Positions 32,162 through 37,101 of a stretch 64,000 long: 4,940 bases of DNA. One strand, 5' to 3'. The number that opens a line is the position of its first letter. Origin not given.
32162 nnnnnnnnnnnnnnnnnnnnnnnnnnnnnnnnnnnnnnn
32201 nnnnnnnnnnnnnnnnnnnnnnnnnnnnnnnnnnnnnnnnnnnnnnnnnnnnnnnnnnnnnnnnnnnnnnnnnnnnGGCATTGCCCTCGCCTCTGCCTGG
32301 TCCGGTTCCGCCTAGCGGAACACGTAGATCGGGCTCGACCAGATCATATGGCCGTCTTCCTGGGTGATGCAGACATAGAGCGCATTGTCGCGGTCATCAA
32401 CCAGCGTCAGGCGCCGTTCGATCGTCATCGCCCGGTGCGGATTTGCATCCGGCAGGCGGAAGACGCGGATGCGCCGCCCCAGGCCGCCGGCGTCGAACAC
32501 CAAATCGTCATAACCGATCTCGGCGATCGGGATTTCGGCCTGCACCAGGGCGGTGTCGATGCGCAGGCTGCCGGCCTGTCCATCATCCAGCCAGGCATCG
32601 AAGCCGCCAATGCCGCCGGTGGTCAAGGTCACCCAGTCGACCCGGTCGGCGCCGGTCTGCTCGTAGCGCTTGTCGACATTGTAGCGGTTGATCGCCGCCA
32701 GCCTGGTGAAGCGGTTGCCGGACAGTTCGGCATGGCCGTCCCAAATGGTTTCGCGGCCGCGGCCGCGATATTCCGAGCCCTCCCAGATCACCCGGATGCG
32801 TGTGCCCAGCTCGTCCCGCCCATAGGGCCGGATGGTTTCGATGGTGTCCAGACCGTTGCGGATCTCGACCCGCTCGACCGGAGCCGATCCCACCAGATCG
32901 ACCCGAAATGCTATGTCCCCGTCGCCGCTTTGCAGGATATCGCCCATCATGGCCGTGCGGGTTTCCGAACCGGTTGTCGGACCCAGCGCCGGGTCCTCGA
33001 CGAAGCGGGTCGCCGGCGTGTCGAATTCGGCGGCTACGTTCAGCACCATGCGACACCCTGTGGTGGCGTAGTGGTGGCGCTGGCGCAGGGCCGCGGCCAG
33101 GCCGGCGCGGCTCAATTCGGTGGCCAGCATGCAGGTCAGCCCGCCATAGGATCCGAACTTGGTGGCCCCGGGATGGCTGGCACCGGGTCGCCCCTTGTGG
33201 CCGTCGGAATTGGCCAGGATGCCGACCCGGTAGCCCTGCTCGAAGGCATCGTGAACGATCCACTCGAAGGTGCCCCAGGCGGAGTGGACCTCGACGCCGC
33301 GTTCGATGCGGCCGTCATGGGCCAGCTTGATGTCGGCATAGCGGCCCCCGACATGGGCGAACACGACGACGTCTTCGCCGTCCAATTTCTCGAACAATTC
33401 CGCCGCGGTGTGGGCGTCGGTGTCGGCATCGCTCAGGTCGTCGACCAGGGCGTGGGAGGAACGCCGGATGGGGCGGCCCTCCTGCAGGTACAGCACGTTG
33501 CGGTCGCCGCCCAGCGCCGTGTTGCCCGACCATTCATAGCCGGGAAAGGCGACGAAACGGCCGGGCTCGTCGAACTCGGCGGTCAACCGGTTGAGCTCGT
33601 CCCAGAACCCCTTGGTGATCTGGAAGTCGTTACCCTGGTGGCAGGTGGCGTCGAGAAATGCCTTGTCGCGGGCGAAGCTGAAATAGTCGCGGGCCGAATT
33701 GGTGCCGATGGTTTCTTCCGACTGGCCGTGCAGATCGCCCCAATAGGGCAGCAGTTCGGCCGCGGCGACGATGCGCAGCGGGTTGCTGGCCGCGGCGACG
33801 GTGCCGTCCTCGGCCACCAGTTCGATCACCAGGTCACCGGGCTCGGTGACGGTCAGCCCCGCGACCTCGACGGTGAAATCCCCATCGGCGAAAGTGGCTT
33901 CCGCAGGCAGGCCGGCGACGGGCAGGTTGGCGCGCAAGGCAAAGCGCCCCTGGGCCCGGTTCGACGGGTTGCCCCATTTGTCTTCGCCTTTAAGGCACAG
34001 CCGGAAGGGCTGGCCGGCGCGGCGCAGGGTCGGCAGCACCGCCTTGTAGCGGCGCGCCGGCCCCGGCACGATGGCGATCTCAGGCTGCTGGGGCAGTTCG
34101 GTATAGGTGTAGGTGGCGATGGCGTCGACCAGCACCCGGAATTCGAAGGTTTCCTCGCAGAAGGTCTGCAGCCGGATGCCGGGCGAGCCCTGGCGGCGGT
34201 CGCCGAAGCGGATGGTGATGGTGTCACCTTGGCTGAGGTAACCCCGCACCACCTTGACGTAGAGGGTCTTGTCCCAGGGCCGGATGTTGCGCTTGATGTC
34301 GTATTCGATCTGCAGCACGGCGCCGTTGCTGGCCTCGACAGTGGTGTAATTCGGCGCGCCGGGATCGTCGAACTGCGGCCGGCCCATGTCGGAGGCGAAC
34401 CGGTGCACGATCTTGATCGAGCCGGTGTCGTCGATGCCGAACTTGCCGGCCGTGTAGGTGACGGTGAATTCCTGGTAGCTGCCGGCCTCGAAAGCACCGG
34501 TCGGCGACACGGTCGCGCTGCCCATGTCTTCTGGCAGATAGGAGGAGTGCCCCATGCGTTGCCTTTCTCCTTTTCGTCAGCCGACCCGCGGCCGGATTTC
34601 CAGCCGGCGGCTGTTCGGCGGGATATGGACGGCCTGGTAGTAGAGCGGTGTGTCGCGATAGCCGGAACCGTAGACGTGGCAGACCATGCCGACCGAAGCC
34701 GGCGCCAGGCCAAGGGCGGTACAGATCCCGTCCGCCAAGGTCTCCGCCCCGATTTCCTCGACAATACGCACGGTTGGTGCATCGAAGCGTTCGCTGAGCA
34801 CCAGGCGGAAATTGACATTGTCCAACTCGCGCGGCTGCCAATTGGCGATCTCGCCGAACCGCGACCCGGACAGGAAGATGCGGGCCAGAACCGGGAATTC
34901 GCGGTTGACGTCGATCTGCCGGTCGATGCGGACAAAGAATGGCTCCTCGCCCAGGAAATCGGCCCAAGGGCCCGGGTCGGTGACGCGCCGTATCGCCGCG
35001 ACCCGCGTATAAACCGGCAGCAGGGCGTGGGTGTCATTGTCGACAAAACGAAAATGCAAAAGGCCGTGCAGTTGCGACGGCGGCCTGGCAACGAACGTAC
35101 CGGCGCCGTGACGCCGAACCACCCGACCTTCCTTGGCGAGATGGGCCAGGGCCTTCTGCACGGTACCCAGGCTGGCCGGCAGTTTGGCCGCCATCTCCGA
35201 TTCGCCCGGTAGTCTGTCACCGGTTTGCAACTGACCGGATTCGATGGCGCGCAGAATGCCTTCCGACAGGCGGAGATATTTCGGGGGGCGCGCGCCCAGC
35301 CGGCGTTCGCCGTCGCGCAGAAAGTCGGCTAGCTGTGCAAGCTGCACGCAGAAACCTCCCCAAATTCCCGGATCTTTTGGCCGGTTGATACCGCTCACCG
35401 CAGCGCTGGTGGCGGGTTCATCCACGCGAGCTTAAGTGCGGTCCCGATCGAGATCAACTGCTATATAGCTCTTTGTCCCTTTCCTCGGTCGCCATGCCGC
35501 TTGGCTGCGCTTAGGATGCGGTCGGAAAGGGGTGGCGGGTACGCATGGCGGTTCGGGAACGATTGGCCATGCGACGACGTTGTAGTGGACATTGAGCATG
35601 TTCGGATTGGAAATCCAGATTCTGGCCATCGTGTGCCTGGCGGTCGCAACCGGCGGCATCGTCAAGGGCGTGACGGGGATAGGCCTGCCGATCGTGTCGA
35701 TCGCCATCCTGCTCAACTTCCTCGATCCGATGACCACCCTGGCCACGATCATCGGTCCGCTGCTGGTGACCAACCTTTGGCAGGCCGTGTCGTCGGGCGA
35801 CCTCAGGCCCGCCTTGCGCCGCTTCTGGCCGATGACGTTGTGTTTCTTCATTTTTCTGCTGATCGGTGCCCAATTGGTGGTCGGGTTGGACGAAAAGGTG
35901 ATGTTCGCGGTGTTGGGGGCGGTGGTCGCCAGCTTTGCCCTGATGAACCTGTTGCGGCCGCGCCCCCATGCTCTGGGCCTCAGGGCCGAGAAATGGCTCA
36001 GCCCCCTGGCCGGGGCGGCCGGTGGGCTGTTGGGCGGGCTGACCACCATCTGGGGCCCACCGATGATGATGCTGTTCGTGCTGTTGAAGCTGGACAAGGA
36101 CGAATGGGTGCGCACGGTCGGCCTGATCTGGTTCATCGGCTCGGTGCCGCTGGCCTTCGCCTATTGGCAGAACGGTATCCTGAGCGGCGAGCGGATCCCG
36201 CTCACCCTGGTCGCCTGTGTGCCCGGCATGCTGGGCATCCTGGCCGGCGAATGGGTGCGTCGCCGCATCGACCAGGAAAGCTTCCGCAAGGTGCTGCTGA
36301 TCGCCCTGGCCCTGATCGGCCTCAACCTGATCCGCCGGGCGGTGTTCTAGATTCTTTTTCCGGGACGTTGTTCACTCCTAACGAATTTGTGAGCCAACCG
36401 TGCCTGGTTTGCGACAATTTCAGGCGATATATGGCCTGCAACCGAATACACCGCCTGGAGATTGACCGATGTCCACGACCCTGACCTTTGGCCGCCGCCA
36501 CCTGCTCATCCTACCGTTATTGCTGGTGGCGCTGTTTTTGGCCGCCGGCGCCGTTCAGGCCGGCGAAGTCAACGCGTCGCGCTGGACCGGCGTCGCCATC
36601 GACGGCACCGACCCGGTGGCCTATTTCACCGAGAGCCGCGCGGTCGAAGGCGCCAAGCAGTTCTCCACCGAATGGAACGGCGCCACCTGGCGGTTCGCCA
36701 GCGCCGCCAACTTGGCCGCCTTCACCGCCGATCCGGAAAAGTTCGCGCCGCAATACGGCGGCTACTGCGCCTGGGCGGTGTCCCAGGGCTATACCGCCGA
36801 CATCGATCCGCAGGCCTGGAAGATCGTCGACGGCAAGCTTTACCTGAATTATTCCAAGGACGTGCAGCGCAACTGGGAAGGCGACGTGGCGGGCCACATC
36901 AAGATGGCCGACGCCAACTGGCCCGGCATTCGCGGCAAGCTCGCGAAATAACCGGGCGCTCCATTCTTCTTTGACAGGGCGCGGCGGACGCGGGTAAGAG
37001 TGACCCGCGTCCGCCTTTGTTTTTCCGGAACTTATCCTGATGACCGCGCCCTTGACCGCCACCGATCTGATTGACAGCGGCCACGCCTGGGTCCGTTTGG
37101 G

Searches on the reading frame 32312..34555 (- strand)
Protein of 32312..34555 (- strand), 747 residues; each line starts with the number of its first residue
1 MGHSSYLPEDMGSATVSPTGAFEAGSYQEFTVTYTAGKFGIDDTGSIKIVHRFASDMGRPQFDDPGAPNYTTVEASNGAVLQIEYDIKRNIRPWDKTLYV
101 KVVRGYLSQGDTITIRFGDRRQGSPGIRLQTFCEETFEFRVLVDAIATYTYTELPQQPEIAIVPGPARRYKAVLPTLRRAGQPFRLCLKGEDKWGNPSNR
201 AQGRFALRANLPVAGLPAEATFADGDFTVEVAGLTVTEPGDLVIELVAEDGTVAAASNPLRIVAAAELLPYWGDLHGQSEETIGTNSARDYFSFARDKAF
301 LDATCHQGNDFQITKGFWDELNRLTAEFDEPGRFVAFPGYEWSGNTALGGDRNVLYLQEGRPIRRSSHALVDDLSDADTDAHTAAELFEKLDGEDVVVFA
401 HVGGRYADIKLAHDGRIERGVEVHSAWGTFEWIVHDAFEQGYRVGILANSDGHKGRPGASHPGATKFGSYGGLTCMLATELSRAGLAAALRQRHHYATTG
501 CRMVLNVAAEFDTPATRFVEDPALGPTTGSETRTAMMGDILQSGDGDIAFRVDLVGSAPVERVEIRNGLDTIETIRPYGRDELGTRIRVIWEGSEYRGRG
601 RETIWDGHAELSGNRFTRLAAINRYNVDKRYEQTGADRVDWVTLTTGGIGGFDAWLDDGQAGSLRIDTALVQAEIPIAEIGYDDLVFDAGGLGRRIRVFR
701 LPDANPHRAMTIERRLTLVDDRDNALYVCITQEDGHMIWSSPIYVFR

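Call 8: search_protein_families(library=pfam, proteins=[window:32312-34555:-], max_evalue=0.001)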
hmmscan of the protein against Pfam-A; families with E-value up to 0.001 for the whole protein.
window:32312-34555:- (747 aa): 1 family
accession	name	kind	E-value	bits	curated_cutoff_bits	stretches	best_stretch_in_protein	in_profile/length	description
PF12228.14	DUF3604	-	1.2e-12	47.6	20.4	2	258-391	76-210/591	Protein of unknown function (DUF3604)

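Call 24: search_protein_families(library=ncbifam, proteins=[window:32312-34555:-], max_evalue=0.001)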
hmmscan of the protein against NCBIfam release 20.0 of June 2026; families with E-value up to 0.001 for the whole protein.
window:32312-34555:- (747 aa): 1 family
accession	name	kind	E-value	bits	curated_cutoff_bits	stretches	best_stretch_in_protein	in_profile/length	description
NF038032.1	CehA_McbA_metalo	domain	8e-07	28.8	80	1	273-574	5-270/315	CehA/McbA family metallohydrolase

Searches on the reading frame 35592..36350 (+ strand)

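Call 8: search_protein_families(library=pfam, proteins=[window:35592-36350:+], max_evalue=0.001)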
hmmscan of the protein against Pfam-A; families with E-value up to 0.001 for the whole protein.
window:35592-36350:+ (252 aa): 1 family
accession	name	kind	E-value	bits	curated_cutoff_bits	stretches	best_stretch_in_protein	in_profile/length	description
PF01925.25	TauE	-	1.1e-29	104.2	32.6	1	15-246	2-237/237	Sulfite exporter TauE/SafE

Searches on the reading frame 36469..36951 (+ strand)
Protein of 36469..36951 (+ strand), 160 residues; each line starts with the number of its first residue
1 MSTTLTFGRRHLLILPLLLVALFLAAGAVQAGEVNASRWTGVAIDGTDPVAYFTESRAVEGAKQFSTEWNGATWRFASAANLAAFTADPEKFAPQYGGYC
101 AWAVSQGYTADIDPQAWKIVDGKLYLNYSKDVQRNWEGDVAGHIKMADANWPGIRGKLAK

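Call 8: search_protein_families(library=pfam, proteins=[window:36469-36951:+], max_evalue=0.001)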
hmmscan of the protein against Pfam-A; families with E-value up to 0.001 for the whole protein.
window:36469-36951:+ (160 aa): 1 family
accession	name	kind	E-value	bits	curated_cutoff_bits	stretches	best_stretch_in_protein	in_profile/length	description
PF04945.19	YHS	-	9.6e-09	35.5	30.3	1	50-96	1-47/47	YHS domain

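Call 24: search_protein_families(library=ncbifam, proteins=[window:36469-36951:+], max_evalue=0.001)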
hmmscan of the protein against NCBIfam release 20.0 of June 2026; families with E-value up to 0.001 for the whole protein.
window:36469-36951:+ (160 aa): 1 family
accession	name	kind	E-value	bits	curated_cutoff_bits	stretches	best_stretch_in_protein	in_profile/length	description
NF041384.1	YHS_seleno_dom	subfamily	1.2e-51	173.7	70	1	42-152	2-112/113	YHS domain-containing (seleno)protein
